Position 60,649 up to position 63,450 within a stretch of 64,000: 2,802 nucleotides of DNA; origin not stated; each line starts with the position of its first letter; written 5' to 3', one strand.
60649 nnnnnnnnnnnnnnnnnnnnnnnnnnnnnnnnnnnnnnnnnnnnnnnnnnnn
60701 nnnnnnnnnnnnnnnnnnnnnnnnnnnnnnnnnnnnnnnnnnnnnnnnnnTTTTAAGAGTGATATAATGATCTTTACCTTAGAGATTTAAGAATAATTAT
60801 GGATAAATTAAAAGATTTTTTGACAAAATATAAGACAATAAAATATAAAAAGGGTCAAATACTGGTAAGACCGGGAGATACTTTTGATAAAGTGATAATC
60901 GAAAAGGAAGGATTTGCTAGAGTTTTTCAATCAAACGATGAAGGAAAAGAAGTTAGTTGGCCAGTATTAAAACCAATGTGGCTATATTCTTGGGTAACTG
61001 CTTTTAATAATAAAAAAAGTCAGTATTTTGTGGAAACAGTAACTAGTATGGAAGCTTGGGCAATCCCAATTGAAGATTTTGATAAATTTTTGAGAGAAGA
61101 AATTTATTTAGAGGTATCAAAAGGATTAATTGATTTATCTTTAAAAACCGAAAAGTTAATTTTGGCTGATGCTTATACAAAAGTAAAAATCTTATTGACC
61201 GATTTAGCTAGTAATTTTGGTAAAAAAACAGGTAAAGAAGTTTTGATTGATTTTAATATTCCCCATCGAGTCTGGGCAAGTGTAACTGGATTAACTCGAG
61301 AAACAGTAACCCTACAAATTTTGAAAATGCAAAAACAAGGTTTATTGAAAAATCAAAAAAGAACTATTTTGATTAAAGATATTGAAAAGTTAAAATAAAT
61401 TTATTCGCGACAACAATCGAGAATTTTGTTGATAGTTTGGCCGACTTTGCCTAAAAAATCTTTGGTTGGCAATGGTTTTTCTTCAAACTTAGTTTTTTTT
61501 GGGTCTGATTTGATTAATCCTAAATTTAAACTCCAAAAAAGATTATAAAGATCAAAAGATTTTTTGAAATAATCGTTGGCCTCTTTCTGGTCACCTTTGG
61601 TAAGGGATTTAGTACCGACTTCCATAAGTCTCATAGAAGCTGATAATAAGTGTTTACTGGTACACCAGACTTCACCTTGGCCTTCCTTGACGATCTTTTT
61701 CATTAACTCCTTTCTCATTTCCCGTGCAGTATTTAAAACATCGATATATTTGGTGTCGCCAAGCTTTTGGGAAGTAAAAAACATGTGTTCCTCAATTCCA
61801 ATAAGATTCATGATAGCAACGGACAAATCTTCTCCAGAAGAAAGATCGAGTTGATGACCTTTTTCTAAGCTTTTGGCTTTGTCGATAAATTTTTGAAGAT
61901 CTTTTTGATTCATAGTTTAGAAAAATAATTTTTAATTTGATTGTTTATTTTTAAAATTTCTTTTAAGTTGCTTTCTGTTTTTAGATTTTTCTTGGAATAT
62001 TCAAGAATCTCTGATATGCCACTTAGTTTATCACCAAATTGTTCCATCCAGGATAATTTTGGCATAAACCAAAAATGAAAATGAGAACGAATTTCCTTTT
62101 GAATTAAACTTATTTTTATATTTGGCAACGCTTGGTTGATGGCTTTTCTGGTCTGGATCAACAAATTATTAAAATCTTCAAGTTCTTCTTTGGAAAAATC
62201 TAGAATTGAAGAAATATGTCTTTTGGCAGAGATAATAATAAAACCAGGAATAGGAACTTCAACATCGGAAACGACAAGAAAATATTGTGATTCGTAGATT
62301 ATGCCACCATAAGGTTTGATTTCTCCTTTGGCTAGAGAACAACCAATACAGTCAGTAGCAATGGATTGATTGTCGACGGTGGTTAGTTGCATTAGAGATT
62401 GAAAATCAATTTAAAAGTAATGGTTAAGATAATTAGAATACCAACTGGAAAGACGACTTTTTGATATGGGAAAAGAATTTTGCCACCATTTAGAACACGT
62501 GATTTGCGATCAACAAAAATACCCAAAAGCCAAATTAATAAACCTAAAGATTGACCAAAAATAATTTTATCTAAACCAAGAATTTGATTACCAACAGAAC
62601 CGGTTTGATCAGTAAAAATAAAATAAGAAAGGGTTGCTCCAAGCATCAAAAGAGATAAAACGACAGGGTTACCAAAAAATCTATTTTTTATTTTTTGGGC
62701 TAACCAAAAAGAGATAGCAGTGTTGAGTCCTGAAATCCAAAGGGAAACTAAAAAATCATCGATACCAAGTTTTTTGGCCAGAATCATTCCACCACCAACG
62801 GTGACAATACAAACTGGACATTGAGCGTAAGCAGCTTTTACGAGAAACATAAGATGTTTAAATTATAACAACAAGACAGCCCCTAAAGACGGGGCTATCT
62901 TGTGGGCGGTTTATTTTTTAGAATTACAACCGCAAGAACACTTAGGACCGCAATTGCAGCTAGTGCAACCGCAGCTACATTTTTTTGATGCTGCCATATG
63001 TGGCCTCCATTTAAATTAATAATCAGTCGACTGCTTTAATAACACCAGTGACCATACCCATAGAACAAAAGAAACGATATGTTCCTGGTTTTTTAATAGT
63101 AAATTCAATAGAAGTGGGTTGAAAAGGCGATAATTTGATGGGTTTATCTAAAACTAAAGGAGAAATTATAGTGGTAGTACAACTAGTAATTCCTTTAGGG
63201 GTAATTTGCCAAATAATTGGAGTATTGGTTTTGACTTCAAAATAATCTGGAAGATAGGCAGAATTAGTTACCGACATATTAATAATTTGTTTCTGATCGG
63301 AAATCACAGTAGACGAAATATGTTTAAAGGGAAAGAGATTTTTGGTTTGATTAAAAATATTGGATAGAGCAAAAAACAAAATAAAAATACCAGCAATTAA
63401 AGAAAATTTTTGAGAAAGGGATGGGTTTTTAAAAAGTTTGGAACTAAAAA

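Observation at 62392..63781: Metallothionein-like 28-aa Cys-rich peptide gene in a putative metal-handling cluster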

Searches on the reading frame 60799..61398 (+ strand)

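Call 7: search_protein_families(library=pfam, proteins=[window:60799-61398:+], max_evalue=1)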
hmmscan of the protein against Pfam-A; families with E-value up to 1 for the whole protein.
window:60799-61398:+ (199 aa): 3 families
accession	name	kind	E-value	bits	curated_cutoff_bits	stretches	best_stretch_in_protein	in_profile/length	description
PF00027.35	cNMP_binding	-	1.9e-11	44.2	27.5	1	14-100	2-88/89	Cyclic nucleotide-binding domain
PF13545.12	HTH_Crp_2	-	4.7e-11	42.9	27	1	133-199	7-68/70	Crp-like helix-turn-helix domain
PF14529.12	Exo_endo_phos_2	-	0.19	12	27.4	1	148-185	35-72/117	Endonuclease-reverse transcriptase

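Call 8: search_protein_families(library=ncbifam, proteins=[window:60799-61398:+], max_evalue=1)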
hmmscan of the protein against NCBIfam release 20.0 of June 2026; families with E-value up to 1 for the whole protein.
window:60799-61398:+ (199 aa): 10 families
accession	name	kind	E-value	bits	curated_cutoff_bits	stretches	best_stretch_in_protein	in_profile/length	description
TIGR03697.1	NtcA_cyano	equivalog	4.5e-12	46.1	244.95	1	20-195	2-185/193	global nitrogen regulator NtcA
NF010499.0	PRK13918.1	equivalog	1e-08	34.9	274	1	11-198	12-197/205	CRP/FNR family transcriptional regulator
NF008732.0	PRK11753.1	equivalog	1.3e-06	28.1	266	1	3-193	15-211/214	cAMP-activated global transcriptional regulator CRP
NF045989.1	TransRegFnrLRhodb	equivalog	1.6e-06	27.6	300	1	14-198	39-231/245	transcriptional regulator FnrL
NF053664.1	TransRegPtrACyano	equivalog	9.7e-05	21.8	300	1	127-193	124-191/196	Crp/Fnr family transcriptional regulator PtrA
NF050806.1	TransRegFixKCaul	equivalog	0.0017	17.7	300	1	125-198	140-210/215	transcriptional regulator FixK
NF008365.0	PRK11161.1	subfamily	0.0076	15.6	228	1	1-198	39-239/250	fumarate/nitrate reduction transcriptional regulator Fnr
NF041163.2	encap_f2b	equivalog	0.011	14.9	400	1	3-102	87-187/450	family 2B encapsulin nanocompartment shell protein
NF006901.0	PRK09392.1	equivalog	0.012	14.9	211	1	19-198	38-217/236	transcriptional activator FtrB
NF058543.1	ActPatMycb56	equivalog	0.16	10.8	460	1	3-94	11-101/317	acetyltransferase Pat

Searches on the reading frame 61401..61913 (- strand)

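Call 7: search_protein_families(library=pfam, proteins=[window:61401-61913:-], max_evalue=1)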
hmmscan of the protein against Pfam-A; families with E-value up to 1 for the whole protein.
window:61401-61913:- (170 aa): 2 families
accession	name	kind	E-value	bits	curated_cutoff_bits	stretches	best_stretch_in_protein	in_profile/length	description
PF01591.24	6PF2K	-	0.11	12.2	27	1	44-125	89-174/223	6-phosphofructo-2-kinase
PF20767.2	DUF6839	-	0.12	13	24.4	1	32-65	24-57/67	Domain of unknown function (DUF6839)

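Call 8: search_protein_families(library=ncbifam, proteins=[window:61401-61913:-], max_evalue=1)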
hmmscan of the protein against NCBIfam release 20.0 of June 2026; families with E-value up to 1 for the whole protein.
window:61401-61913:- (170 aa): 0 families

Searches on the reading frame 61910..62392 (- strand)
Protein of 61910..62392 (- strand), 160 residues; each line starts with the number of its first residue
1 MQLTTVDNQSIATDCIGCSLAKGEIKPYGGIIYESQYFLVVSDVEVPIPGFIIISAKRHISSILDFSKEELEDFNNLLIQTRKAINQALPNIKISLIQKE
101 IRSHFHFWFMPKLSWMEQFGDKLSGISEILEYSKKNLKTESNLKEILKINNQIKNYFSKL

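Call 7: search_protein_families(library=pfam, proteins=[window:61910-62392:-], max_evalue=1)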
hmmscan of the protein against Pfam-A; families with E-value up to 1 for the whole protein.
window:61910-62392:- (160 aa): 3 families
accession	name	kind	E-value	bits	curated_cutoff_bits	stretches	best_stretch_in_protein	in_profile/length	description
PF11969.13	DcpS_C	-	0.00062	20.7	24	1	15-106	2-87/114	Scavenger mRNA decapping enzyme C-term binding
PF01230.28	HIT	-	0.0011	19.9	21.5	1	31-102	8-79/98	HIT domain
PF23446.1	LysM1_NFP_LYK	-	0.28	12.5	36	0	59-79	20-40/60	NFP/LYK LysM1 domain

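Call 8: search_protein_families(library=ncbifam, proteins=[window:61910-62392:-], max_evalue=1)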
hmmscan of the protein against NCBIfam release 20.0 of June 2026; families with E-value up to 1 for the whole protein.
window:61910-62392:- (160 aa): 0 families

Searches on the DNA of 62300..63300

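Call 68: search_rna_families(source=window, start=62300, end=63300, threshold=evalue, max_evalue=1)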
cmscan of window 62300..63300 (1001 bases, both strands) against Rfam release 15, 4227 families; matches with E-value up to 1: 3.
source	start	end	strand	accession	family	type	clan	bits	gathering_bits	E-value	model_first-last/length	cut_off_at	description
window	62979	63108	-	RF01245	snR9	Gene; snRNA; snoRNA; HACA-box;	CL00036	23.3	58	0.39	1-187/187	no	Small nucleolar RNA snR9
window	62951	63023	+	RF02085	Yar_1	Gene; lncRNA;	-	17.2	50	0.6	1-74/74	no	Yellow-achaete intergenic RNA conserved region 1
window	62607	62698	-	RF01259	snR63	Gene; snRNA; snoRNA; CD-box;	CL00061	16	50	0.11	1-255/255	no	Small nucleolar RNA snR63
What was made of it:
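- There is no Rfam match (call 68).
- Tried and rejected: Rfam gave only chance-level matches (call 68).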
